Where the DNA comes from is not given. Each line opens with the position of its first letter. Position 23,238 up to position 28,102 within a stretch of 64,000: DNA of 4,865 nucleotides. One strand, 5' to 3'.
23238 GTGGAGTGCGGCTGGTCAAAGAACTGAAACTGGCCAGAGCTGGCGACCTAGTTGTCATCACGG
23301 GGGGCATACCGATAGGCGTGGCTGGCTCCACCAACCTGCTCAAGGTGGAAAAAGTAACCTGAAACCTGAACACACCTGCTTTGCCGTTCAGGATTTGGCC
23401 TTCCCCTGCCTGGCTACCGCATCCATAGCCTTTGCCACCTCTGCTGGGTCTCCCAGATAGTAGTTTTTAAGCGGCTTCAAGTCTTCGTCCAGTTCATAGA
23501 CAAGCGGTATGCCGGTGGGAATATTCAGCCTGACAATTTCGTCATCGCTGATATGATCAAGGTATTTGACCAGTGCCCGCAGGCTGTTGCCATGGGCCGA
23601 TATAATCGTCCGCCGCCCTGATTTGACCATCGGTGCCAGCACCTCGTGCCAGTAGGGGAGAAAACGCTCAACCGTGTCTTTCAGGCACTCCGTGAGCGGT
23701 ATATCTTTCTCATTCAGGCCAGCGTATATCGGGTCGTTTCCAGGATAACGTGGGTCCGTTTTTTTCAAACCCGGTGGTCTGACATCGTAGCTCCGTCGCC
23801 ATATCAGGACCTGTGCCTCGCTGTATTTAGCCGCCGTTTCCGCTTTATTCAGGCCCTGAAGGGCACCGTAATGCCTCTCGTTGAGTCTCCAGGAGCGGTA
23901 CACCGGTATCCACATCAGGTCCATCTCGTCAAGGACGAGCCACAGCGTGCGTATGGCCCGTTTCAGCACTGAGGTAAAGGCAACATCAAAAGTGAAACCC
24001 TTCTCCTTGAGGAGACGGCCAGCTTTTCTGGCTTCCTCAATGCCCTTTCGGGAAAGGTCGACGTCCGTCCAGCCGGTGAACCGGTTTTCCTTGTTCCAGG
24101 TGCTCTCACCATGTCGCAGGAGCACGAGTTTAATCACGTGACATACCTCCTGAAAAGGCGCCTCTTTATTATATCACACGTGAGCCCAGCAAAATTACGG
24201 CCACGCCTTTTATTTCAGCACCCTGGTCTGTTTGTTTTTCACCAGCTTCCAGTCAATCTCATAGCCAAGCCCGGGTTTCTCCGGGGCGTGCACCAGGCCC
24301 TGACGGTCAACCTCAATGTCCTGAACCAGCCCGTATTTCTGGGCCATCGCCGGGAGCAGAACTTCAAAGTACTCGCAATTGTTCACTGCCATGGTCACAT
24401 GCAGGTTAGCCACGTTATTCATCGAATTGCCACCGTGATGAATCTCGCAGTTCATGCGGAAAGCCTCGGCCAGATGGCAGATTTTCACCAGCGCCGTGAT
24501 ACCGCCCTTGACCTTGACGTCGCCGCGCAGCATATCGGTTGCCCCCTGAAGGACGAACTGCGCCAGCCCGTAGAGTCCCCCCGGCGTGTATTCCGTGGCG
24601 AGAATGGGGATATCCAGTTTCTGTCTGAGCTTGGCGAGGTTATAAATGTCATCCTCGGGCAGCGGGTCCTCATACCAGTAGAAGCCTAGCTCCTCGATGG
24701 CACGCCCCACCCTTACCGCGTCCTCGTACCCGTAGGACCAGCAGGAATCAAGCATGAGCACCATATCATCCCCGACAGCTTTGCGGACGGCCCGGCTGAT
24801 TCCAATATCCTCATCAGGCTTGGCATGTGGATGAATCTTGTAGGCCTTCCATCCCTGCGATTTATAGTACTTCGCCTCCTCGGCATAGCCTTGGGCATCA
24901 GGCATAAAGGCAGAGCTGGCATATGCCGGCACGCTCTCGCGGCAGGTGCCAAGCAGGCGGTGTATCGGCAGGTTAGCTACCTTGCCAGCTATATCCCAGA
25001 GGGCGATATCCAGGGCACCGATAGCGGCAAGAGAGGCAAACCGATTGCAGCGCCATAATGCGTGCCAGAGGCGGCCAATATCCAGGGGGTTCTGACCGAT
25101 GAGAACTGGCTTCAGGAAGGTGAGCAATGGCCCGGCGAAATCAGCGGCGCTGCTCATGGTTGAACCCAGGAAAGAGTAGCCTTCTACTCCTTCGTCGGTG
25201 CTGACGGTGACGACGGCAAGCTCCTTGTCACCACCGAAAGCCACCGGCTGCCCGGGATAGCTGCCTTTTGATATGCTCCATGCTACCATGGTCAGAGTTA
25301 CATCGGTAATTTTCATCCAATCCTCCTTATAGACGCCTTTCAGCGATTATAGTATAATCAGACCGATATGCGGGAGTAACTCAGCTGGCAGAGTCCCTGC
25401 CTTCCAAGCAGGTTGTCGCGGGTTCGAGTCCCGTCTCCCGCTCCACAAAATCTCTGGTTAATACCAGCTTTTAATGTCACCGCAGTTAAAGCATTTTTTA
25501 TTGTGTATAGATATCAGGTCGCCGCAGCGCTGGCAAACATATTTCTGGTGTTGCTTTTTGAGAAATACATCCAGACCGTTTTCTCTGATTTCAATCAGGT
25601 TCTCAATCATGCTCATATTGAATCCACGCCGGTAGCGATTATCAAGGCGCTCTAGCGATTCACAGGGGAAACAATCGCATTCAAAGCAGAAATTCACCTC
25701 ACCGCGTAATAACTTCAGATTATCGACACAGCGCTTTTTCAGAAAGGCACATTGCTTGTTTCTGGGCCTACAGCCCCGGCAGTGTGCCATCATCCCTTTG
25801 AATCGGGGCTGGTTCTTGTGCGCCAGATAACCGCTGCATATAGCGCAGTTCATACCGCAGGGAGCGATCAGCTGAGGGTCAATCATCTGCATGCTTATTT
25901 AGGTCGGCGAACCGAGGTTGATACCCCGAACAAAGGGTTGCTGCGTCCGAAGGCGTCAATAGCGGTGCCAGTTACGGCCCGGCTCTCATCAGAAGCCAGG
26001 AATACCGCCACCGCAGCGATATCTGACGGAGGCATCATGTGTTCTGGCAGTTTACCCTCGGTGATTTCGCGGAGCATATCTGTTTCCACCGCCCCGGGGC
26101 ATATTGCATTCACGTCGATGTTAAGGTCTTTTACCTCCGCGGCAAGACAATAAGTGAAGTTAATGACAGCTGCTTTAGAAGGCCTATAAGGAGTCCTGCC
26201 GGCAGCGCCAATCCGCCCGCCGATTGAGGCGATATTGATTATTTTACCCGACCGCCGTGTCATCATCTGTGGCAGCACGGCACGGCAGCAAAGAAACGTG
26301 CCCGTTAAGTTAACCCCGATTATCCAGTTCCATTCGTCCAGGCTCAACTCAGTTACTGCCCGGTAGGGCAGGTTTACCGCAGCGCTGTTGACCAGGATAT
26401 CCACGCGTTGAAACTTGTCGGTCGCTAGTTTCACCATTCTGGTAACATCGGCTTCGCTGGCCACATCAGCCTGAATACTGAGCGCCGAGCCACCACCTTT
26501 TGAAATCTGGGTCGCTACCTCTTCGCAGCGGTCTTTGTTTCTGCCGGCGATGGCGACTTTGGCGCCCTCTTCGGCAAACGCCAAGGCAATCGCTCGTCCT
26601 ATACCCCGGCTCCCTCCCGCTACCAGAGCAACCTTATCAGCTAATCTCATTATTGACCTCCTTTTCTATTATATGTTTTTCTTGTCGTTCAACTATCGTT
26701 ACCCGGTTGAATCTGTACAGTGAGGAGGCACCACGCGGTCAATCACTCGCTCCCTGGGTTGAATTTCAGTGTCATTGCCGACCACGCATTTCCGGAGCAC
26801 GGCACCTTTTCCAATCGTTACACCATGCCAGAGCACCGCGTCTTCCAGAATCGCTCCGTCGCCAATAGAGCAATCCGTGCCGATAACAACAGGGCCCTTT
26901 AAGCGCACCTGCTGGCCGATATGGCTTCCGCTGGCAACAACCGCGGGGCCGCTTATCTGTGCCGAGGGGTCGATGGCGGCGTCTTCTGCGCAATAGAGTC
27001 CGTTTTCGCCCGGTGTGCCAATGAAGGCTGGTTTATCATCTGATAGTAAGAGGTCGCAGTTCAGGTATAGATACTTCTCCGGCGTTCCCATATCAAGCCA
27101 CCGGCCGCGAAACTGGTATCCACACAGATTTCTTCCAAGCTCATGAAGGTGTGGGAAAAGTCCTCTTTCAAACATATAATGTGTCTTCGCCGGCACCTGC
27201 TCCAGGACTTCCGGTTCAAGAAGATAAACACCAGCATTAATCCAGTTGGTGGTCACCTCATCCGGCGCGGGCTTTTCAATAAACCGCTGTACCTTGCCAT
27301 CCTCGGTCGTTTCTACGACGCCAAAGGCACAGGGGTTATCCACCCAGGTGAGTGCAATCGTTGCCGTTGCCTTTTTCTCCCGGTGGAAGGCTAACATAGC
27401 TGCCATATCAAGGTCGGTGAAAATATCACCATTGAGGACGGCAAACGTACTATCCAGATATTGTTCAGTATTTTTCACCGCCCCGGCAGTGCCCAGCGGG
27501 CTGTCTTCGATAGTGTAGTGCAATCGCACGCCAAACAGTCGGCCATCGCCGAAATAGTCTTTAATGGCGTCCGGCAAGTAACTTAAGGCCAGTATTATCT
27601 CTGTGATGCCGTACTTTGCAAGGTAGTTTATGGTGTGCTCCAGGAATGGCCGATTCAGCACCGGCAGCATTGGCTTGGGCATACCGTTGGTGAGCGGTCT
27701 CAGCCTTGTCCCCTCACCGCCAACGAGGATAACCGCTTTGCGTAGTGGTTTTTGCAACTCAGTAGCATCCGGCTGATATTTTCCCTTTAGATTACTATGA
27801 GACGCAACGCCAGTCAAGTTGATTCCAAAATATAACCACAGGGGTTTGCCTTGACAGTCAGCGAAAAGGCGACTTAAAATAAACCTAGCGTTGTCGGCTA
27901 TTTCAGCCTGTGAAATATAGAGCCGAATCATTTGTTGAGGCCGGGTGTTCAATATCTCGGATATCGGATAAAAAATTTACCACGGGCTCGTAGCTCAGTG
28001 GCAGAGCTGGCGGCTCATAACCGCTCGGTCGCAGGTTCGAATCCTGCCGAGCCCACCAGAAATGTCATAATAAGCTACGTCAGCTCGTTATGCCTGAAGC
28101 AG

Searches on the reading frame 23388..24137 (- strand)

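Call 56: search_protein_families(library=pfam, proteins=[window:23388-24137:-], max_evalue=0.000001)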
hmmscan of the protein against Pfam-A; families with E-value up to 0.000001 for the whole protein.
window:23388-24137:- (249 aa): 1 family
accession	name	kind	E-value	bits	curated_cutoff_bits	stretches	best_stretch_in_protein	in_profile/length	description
PF00300.27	His_Phos_1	-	7.9e-34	117.5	21.7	1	4-215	1-180/194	Histidine phosphatase superfamily (branch 1)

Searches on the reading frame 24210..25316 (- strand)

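Call 7: search_protein_families(library=pfam, proteins=[window:24210-25316:-])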
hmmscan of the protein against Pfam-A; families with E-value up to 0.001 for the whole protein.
window:24210-25316:- (368 aa): 2 families
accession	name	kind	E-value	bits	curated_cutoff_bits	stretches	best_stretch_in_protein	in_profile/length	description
PF13378.12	MR_MLE_C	-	3.8e-52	177.6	29.4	1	144-357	2-218/219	Enolase C-terminal domain-like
PF02746.21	MR_MLE_N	-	1.8e-16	60.8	22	1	30-123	25-117/117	Mandelate racemase / muconate lactonizing enzyme, N-terminal domain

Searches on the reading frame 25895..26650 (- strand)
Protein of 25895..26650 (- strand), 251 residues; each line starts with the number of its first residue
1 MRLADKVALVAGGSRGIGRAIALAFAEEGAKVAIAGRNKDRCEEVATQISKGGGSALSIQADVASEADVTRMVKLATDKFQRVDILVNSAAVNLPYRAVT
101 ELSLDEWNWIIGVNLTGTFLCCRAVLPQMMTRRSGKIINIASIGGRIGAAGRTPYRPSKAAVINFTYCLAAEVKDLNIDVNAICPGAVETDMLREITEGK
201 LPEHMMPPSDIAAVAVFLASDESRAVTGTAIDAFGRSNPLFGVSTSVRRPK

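Call 7: search_protein_families(library=pfam, proteins=[window:25895-26650:-])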
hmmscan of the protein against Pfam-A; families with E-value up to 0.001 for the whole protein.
window:25895-26650:- (251 aa): 3 families
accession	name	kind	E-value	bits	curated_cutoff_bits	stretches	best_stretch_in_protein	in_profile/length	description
PF00106.31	adh_short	-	1.9e-60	204.1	26.6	1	6-199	1-193/195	short chain dehydrogenase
PF13561.12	adh_short_C2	-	6.1e-57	193.4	27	1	14-231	5-229/236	Enoyl-(Acyl carrier protein) reductase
PF08659.16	KR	-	1.4e-11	45.1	22.6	1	8-157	3-151/180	KR domain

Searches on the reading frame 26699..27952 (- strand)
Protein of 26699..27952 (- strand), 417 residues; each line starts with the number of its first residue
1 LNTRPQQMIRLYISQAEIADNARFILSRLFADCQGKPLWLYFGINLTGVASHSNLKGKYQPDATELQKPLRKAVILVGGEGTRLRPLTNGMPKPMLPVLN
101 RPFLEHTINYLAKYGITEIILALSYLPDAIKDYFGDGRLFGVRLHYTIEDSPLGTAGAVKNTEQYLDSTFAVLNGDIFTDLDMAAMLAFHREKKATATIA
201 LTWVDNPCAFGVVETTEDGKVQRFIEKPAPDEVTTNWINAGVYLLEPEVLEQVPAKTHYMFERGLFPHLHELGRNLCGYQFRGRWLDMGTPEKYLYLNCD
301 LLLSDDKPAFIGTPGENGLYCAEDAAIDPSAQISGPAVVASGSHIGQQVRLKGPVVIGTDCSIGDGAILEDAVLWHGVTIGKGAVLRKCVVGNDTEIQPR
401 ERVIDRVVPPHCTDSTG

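Call 7: search_protein_families(library=pfam, proteins=[window:26699-27952:-])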
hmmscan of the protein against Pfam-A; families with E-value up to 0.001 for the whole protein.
window:26699-27952:- (417 aa): 5 families
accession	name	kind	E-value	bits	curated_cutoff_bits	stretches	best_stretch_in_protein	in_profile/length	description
PF00483.29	NTP_transferase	-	2.2e-53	181.8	21.2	1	72-301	1-242/245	Nucleotidyl transferase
PF25084.1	LbH_EIF2B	-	7.5e-15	55.3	54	1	318-403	3-87/105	EIF2B subunit epsilon LbH domain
PF00132.30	Hexapep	-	4.6e-09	36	27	1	337-369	2-34/36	Bacterial transferase hexapeptide (six repeats)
PF12804.13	NTP_transf_3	-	6.6e-09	36.6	27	1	73-207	1-127/160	MobA-like NTP transferase domain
PF24894.1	Hexapep_GlmU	-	2e-06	28.3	23.3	1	339-402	21-82/104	GlmU-like, C-terminal hexapeptide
